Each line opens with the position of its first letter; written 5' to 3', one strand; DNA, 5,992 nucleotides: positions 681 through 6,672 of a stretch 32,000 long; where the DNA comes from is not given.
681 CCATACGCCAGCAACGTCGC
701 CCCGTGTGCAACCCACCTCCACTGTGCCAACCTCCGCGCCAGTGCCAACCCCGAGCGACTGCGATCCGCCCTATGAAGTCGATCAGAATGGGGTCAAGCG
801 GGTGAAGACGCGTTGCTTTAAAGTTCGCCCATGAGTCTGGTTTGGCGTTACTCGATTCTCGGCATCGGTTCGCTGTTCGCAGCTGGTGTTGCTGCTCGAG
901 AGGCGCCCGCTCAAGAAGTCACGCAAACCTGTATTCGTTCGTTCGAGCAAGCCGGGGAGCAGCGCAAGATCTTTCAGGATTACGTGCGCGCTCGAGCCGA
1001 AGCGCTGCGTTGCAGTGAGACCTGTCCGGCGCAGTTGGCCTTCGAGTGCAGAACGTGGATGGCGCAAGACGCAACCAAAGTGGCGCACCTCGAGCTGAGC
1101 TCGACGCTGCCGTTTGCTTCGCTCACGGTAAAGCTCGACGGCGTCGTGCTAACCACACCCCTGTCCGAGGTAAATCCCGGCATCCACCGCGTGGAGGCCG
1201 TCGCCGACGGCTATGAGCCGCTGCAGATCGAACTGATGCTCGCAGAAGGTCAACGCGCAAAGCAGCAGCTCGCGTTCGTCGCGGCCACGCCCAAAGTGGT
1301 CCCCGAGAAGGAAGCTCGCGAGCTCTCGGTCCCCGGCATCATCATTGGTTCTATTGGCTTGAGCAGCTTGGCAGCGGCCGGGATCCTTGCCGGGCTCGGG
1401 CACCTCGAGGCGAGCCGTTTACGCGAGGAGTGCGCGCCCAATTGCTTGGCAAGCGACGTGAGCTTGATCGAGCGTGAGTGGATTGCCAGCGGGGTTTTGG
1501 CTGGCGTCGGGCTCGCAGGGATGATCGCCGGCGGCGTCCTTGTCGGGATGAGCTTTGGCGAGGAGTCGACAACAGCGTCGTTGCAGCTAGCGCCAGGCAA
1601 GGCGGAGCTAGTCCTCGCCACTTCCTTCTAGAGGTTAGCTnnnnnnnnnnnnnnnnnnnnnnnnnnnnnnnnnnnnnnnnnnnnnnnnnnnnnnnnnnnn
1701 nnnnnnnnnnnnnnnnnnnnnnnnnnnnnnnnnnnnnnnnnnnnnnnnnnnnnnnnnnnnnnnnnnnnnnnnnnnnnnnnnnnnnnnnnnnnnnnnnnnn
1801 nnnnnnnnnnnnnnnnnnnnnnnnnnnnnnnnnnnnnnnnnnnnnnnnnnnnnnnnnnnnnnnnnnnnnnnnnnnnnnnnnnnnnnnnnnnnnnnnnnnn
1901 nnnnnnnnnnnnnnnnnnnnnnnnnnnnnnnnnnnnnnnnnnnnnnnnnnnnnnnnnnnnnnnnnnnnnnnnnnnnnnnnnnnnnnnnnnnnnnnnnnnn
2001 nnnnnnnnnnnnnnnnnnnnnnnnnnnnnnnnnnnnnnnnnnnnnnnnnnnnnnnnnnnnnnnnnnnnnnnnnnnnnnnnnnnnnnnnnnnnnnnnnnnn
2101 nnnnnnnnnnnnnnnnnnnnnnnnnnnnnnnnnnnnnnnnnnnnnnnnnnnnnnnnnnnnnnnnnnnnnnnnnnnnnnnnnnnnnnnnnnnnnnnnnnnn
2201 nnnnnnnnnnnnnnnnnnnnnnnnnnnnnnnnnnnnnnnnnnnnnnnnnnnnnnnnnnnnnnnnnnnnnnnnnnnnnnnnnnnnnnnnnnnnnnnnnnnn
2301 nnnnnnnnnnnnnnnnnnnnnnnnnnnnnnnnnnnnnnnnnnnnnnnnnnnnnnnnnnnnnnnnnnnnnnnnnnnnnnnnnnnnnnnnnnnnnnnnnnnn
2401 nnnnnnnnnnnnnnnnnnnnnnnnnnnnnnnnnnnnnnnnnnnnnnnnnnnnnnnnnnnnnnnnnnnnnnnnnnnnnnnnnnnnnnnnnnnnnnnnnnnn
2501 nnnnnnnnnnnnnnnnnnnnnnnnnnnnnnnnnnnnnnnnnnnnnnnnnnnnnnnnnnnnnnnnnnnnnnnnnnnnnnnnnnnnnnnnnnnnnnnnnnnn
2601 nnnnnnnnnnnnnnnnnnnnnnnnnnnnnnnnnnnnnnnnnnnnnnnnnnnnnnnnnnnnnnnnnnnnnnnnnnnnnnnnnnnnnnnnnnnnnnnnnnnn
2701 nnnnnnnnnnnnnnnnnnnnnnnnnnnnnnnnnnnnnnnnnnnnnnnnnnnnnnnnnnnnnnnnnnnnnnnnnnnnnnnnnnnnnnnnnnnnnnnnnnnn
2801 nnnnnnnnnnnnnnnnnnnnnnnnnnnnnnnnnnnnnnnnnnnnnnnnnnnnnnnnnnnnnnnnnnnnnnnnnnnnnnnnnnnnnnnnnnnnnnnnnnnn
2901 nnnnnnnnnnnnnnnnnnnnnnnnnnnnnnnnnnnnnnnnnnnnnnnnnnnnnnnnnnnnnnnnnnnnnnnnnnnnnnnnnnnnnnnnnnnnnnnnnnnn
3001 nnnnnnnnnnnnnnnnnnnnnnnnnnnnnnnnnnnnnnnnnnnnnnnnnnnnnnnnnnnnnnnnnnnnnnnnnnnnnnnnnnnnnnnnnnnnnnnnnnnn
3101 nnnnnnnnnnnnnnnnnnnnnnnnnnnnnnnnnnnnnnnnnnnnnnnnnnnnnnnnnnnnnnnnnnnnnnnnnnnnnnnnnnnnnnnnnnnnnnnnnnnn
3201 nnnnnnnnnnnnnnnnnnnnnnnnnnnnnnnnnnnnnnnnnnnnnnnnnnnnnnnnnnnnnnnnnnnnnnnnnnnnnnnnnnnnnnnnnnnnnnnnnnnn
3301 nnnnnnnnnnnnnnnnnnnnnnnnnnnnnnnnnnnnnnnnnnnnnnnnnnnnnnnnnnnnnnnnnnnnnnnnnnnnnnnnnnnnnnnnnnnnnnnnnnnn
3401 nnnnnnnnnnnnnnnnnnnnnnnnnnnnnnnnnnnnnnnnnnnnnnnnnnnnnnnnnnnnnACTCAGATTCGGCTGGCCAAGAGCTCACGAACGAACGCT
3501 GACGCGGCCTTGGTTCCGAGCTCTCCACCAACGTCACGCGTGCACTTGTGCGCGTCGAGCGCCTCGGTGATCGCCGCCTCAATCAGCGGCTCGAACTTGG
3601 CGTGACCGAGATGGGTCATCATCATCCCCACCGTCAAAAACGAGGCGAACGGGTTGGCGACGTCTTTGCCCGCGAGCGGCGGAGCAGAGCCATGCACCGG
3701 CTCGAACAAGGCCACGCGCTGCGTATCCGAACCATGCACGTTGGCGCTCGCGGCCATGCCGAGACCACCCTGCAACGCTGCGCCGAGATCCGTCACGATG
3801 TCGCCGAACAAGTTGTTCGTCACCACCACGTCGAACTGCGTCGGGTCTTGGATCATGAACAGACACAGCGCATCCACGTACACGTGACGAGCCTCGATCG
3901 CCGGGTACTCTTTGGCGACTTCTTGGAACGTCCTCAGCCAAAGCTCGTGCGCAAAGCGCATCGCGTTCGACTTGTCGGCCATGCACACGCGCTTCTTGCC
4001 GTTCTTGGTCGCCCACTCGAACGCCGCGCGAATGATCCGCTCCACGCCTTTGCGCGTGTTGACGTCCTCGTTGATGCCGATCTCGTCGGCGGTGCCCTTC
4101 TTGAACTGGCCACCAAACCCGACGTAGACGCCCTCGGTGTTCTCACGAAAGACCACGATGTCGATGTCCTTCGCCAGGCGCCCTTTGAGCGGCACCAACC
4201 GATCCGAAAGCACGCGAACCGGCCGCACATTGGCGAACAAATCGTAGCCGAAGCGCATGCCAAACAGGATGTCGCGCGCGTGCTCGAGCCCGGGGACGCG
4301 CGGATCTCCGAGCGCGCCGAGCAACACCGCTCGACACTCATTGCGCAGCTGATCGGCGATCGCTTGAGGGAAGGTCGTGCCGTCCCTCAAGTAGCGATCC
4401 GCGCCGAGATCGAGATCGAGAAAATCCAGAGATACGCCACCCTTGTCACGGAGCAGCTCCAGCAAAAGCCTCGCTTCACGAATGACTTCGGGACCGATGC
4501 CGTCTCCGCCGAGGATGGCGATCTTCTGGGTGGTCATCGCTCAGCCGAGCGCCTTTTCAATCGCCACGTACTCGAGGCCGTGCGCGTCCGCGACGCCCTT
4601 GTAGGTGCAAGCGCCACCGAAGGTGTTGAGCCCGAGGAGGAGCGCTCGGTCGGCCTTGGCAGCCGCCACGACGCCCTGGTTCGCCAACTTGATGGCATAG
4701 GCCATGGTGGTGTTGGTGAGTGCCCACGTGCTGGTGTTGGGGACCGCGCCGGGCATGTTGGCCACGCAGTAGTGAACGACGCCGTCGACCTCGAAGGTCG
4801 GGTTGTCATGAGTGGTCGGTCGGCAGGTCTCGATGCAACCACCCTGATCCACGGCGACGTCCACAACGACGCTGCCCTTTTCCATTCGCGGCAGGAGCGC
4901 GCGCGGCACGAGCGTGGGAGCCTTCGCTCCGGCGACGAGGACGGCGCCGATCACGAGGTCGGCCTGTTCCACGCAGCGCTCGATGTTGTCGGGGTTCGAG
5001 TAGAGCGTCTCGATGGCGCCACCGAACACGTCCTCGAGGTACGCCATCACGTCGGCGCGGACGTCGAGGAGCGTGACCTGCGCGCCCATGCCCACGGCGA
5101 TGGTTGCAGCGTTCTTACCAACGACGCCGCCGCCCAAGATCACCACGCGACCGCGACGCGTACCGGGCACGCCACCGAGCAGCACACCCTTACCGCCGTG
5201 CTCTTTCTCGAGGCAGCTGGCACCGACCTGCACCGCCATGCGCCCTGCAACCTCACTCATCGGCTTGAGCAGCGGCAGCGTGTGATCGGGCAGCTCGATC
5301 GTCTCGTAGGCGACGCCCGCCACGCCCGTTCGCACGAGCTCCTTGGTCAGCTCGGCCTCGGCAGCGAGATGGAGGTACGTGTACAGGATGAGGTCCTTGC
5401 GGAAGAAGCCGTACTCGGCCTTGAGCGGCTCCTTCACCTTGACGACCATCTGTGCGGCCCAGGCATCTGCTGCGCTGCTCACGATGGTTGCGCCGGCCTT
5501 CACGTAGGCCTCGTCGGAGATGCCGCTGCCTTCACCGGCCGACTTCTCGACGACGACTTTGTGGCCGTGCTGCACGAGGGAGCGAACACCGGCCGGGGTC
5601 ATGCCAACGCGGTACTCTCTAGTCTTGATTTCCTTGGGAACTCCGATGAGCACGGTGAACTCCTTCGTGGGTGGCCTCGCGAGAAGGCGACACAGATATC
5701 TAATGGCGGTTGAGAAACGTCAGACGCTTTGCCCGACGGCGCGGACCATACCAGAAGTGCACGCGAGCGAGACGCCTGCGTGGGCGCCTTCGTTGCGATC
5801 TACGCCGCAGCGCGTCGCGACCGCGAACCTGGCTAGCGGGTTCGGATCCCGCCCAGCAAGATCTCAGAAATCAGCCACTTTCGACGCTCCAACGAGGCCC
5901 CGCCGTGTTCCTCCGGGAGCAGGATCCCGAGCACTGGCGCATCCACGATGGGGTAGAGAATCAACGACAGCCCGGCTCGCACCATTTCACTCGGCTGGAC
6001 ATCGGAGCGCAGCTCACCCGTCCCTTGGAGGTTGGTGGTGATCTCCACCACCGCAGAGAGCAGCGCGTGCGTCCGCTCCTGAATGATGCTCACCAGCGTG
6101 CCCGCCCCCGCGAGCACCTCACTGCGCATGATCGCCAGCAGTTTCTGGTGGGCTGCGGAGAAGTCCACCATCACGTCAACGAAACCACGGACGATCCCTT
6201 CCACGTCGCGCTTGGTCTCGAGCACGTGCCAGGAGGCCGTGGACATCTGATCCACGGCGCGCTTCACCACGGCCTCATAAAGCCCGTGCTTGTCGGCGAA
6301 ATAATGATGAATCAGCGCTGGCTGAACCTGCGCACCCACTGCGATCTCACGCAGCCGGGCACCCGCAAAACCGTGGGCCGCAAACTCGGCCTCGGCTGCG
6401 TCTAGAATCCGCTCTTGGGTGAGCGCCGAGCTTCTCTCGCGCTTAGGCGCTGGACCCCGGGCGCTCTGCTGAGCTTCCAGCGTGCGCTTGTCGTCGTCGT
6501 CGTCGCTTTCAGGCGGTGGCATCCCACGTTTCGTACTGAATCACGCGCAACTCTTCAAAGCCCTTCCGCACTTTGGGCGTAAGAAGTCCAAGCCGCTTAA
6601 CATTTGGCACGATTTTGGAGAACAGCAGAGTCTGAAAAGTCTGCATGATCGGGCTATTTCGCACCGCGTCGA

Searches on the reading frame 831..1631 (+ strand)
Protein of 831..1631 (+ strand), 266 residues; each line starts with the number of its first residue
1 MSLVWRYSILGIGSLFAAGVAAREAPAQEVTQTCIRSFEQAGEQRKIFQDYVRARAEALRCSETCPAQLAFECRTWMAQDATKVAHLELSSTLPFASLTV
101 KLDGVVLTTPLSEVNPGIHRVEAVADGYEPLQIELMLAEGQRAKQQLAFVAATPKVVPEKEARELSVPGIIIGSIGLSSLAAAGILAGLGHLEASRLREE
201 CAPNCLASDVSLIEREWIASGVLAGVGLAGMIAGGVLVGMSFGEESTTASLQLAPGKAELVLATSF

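Call 56: search_protein_families(library=pfam, proteins=[window:831-1631:+])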
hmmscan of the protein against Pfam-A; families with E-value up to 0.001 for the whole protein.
window:831-1631:+ (266 aa): 0 families

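Call 63: find_encoding_contigs(protein=window:831-1631:+, flank=10000, max_places=3)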
Protein window:831-1631:+ (266 aa): 5 contigs read that carry it; 3 places shown.
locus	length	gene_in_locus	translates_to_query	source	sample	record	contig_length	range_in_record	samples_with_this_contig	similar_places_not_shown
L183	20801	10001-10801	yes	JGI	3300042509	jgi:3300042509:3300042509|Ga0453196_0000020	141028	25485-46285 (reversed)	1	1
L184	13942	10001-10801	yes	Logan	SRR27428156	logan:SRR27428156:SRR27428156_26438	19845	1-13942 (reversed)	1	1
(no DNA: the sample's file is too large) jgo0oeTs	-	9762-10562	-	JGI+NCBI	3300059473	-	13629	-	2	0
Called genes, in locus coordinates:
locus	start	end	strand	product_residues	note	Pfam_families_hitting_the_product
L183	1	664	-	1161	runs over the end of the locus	PF00072:Response_reg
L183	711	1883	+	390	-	PF09587:PGA_cap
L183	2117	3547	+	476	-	-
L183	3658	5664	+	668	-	-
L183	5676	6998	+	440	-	PF07394:DUF1501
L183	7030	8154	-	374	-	PF00158:Sigma54_activat, PF01078:Mg_chelatase (faint), PF14532:Sigma54_activ_2, PF07728:AAA_5 (faint), PF25601:AAA_lid_14, PF02954:HTH_8 (weak)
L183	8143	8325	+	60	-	-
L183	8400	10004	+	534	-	PF00069:Pkinase, PF07714:PK_Tyr_Ser-Thr, PF01636:APH (faint)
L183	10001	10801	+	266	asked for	-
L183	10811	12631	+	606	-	-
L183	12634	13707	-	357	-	PF00180:Iso_dh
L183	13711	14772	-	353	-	PF05222:AlaDh_PNT_N, PF01262:AlaDh_PNT_C, PF07992:Pyr_redox_2 (faint)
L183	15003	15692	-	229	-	PF00440:TetR_N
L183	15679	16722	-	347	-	PF11583:AurF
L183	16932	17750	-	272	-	PF01678:DAP_epimerase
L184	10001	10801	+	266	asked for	-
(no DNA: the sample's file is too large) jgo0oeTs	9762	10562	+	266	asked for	-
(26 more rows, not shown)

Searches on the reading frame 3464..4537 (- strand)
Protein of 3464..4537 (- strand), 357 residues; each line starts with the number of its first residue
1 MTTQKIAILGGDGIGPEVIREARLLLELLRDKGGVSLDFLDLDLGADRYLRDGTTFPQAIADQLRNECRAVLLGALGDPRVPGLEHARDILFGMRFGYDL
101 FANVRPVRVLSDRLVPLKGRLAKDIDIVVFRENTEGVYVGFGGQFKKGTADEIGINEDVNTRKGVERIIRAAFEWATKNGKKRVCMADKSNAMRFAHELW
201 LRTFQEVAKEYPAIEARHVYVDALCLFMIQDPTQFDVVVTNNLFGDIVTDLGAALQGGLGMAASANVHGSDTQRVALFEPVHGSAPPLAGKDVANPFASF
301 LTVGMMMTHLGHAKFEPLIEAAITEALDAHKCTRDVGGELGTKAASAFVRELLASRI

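Call 56: search_protein_families(library=pfam, proteins=[window:3464-4537:-])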
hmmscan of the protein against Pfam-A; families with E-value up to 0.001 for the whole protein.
window:3464-4537:- (357 aa): 1 family
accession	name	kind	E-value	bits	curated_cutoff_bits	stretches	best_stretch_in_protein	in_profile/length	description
PF00180.25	Iso_dh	-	1.2e-91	308.1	27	1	5-341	1-337/348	Isocitrate/isopropylmalate dehydrogenase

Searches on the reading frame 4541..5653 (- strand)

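Call 56: search_protein_families(library=pfam, proteins=[window:4541-5653:-])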
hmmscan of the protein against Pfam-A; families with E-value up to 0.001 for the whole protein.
window:4541-5653:- (370 aa): 5 families
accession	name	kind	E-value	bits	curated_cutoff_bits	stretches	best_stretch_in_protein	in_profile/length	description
PF01262.27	AlaDh_PNT_C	-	3.2e-82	275.5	23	1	140-351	1-213/214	Alanine dehydrogenase/PNT, C-terminal domain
PF05222.21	AlaDh_PNT_N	-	7.7e-48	162.6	30.4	1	4-136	1-136/136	Alanine dehydrogenase/PNT, N-terminal domain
PF07992.20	Pyr_redox_2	-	1.5e-05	25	26.1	1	168-215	143-190/291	Pyridine nucleotide-disulphide oxidoreductase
PF02826.25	2-Hacid_dh_C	-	7.4e-05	22.6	25.1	1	167-267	36-127/178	D-isomer specific 2-hydroxyacid dehydrogenase, NAD binding domain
PF00070.33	Pyr_redox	-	0.00031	21.6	22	1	169-211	1-43/82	Pyridine nucleotide-disulphide oxidoreductase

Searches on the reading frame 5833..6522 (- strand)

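Call 56: search_protein_families(library=pfam, proteins=[window:5833-6522:-])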
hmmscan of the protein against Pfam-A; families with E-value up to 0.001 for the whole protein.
window:5833-6522:- (229 aa): 2 families
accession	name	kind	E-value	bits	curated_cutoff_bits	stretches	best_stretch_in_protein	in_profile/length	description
PF00440.29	TetR_N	-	3.5e-12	46.3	24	1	39-85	1-47/47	Bacterial regulatory proteins, tetR family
PF17938.6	TetR_C_29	-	0.00014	22.4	26.2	1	111-204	5-100/119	Tetracyclin repressor-like, C-terminal domain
